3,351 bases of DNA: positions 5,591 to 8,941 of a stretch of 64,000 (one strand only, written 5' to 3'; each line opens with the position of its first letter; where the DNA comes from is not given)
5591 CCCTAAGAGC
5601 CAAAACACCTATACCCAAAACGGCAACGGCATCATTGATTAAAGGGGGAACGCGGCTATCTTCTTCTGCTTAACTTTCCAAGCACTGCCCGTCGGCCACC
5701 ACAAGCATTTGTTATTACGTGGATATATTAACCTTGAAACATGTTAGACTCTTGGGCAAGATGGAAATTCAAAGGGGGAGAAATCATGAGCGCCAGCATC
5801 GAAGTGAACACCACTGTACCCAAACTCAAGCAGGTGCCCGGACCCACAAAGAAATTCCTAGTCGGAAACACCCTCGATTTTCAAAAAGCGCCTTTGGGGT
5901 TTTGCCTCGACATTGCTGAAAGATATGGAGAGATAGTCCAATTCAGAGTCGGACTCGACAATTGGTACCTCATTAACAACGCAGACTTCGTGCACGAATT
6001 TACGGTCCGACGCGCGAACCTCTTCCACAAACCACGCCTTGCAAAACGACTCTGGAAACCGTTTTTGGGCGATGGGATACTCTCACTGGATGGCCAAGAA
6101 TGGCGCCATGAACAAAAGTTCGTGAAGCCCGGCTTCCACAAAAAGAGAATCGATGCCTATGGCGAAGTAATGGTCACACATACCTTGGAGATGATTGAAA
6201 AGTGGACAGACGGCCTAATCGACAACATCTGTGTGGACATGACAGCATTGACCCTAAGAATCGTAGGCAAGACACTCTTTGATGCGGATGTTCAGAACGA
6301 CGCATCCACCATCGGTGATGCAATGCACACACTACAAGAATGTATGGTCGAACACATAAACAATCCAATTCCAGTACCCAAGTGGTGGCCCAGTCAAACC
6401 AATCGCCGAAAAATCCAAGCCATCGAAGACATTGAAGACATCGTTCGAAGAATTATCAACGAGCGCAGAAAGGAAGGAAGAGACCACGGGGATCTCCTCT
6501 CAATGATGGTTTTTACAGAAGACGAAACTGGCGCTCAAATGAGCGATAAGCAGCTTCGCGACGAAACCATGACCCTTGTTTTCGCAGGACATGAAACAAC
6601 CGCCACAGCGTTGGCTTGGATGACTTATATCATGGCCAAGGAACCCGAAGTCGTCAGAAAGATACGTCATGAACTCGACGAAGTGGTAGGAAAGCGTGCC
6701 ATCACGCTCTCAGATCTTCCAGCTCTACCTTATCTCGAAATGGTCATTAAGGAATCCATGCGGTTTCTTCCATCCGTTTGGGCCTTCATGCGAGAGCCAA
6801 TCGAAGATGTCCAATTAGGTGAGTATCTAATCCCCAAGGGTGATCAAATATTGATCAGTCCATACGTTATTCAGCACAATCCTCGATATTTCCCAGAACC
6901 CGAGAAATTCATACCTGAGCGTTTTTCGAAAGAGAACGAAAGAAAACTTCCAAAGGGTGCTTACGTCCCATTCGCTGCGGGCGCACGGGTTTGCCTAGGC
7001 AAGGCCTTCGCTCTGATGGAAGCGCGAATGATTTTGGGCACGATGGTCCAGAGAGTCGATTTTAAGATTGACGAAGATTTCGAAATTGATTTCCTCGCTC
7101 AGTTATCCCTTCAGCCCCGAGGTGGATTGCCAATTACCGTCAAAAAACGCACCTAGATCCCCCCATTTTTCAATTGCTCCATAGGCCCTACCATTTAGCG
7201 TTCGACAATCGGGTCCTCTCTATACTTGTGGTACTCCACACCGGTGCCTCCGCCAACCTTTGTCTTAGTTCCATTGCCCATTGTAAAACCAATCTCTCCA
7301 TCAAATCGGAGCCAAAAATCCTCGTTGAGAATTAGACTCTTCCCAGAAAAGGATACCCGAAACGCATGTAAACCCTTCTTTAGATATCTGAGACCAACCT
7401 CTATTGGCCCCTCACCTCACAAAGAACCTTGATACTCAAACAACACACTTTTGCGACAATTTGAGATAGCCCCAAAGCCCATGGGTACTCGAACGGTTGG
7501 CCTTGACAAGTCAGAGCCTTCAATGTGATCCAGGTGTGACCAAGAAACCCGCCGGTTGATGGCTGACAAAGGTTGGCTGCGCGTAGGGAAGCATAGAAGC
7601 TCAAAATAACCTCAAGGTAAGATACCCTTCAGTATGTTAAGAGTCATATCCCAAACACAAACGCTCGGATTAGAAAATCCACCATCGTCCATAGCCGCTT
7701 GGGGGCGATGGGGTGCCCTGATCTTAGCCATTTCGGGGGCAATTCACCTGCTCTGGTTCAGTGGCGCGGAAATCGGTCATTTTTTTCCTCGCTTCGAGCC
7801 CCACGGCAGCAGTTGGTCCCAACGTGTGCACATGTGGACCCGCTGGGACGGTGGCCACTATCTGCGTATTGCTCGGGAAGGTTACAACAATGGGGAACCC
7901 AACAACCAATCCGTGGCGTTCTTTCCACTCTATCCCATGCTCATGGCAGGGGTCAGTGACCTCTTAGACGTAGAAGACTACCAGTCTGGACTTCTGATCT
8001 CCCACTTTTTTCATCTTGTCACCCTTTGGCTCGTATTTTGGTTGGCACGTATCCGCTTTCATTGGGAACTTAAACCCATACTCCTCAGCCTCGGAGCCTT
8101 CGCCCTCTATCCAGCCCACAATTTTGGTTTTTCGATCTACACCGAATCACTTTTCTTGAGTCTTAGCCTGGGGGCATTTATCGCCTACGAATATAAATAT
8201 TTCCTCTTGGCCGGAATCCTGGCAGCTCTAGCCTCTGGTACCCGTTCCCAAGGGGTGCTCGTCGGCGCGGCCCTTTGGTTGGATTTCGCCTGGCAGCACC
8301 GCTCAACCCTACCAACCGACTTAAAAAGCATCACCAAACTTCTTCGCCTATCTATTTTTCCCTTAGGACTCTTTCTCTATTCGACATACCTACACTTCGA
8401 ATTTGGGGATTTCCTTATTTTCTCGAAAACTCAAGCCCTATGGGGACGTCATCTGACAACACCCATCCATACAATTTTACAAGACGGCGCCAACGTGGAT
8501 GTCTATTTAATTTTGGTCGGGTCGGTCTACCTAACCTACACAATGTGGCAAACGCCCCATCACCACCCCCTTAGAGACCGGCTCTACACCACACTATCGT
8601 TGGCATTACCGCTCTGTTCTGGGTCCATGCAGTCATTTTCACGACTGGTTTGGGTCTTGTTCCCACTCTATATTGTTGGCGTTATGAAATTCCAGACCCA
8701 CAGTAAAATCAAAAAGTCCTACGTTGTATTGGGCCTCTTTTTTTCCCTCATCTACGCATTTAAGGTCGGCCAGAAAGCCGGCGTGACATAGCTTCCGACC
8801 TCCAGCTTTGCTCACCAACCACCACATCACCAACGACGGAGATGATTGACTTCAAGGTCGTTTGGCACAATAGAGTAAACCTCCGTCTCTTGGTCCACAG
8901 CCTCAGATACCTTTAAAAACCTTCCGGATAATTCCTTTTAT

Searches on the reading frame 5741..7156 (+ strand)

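Call 8: search_protein_families(library=pfam, proteins=[window:5741-7156:+], max_evalue=0.0001)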
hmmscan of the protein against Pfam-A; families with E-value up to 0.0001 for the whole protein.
window:5741-7156:+ (471 aa): 1 family
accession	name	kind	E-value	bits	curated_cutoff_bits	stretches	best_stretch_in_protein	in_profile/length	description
PF00067.27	p450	-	2e-92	310.8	22.8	1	33-449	2-443/462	Cytochrome P450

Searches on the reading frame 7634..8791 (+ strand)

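Call 8: search_protein_families(library=pfam, proteins=[window:7634-8791:+], max_evalue=0.0001)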
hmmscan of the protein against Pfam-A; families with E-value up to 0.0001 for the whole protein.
window:7634-8791:+ (385 aa): 1 family
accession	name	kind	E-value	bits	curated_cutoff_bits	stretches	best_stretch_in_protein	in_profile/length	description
PF04188.19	Mannosyl_trans2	-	2.9e-06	27.3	22.4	1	61-243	51-237/443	Mannosyltransferase (PIG-V)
